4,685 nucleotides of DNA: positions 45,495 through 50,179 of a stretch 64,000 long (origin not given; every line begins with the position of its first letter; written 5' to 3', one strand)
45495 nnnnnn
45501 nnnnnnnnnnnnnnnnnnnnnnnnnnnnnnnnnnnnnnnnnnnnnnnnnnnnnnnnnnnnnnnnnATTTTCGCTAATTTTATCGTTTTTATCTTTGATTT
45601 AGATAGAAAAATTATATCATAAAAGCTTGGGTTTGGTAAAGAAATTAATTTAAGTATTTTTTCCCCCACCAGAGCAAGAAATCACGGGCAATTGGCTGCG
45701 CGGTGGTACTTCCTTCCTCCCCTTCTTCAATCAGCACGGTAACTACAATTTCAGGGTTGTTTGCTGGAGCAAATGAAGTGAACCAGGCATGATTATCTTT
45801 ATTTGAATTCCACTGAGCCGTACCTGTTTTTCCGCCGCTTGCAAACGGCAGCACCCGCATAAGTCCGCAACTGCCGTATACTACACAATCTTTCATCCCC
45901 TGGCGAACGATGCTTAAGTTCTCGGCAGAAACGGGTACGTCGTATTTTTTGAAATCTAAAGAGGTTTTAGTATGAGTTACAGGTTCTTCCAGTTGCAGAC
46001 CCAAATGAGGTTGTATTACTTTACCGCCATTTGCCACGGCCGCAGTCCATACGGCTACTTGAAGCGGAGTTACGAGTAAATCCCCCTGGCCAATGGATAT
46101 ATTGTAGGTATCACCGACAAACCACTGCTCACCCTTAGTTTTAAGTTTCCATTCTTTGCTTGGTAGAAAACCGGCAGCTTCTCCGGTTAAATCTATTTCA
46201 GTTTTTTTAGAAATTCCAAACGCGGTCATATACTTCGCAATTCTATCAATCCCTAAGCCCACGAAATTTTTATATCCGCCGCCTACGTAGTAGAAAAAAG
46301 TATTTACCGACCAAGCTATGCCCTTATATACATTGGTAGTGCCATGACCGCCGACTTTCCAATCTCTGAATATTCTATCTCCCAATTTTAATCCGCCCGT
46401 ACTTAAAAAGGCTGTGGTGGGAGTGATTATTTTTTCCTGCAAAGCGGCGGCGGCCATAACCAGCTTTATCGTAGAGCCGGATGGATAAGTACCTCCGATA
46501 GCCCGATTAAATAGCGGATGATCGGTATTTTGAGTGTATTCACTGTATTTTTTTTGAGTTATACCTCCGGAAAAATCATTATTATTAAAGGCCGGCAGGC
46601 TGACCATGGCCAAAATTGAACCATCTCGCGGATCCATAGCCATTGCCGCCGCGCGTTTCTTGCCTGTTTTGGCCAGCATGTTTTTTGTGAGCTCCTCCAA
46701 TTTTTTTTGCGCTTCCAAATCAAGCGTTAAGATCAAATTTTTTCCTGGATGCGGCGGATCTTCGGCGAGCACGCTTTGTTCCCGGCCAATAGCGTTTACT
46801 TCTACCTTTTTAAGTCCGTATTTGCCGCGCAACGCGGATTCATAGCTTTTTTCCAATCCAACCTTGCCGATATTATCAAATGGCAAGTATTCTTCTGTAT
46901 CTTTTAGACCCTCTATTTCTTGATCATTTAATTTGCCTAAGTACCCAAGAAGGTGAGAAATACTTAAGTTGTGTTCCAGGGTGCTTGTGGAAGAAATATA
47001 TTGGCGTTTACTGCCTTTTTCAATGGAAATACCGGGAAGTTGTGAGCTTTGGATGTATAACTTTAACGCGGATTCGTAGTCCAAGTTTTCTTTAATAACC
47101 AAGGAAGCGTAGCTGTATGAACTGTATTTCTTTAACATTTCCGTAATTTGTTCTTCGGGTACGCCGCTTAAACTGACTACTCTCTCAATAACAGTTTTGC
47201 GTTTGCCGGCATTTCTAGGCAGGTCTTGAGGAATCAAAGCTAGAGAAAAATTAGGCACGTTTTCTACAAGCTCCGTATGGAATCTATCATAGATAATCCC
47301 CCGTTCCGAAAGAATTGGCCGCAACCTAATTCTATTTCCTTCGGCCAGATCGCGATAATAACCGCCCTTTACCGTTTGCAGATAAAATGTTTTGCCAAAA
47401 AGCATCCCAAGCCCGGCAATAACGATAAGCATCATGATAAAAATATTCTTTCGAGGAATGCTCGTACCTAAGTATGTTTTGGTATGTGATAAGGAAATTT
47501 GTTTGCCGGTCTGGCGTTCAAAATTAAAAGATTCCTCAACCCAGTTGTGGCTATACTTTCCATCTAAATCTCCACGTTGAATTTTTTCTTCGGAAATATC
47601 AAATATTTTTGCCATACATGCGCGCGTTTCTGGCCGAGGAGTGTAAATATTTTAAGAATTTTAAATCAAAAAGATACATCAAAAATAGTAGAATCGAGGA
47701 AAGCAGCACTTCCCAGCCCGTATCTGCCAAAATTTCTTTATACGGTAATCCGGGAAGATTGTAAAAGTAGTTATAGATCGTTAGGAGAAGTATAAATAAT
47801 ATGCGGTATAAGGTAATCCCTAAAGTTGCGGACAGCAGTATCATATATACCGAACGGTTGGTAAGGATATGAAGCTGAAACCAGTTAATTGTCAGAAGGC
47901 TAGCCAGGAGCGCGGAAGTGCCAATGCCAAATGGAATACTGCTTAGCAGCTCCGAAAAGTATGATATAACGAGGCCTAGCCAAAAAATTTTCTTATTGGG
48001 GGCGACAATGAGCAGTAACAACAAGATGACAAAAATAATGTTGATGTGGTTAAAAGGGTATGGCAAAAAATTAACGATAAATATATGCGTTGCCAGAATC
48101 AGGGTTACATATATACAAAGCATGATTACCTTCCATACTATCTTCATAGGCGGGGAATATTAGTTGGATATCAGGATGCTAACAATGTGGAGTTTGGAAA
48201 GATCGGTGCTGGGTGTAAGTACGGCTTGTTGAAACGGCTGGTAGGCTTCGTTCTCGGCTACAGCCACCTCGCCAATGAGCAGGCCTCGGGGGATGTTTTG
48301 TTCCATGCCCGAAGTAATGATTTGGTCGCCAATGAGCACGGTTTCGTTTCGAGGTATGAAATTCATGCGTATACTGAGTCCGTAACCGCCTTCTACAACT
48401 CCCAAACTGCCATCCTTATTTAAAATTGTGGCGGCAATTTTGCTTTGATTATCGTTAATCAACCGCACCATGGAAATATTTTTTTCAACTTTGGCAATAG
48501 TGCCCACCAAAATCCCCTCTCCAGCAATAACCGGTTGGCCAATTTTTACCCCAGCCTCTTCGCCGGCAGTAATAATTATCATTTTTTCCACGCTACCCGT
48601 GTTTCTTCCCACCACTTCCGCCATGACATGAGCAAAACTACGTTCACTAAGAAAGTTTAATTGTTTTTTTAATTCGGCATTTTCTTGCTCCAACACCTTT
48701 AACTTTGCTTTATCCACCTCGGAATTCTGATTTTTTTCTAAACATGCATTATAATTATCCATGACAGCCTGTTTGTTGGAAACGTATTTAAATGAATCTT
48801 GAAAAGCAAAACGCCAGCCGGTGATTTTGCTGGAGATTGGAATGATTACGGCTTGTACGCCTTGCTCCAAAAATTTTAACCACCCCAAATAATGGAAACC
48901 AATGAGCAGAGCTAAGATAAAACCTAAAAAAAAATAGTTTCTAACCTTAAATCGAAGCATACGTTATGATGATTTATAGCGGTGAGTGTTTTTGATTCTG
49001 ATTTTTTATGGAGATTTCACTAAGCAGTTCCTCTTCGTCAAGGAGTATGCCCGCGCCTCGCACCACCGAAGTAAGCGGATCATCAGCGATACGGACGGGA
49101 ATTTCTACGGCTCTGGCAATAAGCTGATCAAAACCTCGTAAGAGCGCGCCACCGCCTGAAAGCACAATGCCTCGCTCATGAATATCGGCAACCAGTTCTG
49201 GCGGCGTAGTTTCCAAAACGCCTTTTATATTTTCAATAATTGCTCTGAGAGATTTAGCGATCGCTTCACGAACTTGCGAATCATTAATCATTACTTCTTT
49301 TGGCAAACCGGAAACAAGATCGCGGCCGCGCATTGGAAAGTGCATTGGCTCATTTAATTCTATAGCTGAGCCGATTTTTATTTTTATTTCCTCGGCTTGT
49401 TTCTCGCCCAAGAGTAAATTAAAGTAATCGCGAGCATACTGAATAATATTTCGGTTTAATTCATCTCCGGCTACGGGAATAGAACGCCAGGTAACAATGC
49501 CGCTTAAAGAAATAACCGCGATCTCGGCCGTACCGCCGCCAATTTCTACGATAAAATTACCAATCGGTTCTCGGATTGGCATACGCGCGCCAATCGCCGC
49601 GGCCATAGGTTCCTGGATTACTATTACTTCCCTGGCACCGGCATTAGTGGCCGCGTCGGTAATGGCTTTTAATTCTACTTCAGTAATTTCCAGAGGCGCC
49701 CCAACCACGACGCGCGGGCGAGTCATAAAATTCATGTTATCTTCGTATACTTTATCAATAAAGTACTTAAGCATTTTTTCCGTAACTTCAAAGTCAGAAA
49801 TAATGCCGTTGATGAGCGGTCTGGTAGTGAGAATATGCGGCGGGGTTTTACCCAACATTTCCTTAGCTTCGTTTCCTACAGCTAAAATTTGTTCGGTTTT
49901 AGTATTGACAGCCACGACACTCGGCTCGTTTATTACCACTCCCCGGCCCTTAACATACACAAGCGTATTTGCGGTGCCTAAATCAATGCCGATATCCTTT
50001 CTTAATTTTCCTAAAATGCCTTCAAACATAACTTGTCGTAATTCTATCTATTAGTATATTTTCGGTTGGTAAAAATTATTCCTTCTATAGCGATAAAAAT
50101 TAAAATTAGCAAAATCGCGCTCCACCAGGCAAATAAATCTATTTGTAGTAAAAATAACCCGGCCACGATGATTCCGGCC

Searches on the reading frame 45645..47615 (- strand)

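Call 61: search_protein_families(library=pfam, proteins=[window:45645-47615:-], max_evalue=0.001)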
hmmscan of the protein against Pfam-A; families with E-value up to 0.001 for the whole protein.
window:45645-47615:- (656 aa): 2 families
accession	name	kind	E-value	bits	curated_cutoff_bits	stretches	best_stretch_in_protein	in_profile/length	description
PF00905.27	Transpeptidase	-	2.3e-58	198.2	22.1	1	323-647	2-298/299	Penicillin binding protein transpeptidase domain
PF03717.20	PBP_dimer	-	1.2e-35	124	24.4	1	102-281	3-177/180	Penicillin-binding Protein dimerisation domain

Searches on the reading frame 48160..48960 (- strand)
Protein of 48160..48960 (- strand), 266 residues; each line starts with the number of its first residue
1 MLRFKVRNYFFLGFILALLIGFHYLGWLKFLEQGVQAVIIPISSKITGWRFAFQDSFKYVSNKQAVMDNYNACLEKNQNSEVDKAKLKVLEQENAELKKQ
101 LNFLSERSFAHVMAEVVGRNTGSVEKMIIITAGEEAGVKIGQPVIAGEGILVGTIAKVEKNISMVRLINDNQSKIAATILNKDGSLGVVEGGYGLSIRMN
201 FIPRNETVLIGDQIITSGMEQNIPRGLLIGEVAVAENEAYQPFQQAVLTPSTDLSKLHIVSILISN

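Call 61: search_protein_families(library=pfam, proteins=[window:48160-48960:-], max_evalue=0.001)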
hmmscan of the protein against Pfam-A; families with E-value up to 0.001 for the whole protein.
window:48160-48960:- (266 aa): 1 family
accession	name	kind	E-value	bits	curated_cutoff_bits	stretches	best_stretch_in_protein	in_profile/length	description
PF04085.20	MreC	-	9.5e-35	120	28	1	116-263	1-146/147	Rod shape-determining protein MreC, barrel core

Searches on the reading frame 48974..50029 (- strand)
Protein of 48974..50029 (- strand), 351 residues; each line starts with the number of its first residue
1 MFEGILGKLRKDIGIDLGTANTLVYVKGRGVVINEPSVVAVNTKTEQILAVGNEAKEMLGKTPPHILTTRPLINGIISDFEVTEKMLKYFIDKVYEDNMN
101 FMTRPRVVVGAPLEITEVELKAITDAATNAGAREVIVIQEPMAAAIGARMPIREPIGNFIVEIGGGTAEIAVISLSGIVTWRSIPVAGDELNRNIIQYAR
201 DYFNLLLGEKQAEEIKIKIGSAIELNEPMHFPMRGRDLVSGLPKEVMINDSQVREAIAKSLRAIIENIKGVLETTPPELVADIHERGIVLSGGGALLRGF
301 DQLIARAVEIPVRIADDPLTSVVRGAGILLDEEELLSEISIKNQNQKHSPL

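Call 61: search_protein_families(library=pfam, proteins=[window:48974-50029:-], max_evalue=0.001)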
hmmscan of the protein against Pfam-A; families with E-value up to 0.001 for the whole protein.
window:48974-50029:- (351 aa): 5 families
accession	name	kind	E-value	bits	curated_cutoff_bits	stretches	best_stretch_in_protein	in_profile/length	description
PF06723.19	MreB_Mbl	-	3.5e-135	450.5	27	1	11-335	2-324/327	MreB/Mbl protein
PF14450.12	FtsA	-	2.1e-10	41.5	31.8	1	160-317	2-112/127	Cell division protein FtsA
PF00022.25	Actin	-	7e-06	25.3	27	0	36-200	31-188/410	Actin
PF25216.1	Volactin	-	1e-05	25.7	35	0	253-326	239-317/321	Volactin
PF00012.26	HSP70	-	8.6e-05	21.4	20.6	0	105-176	134-206/599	Hsp70 protein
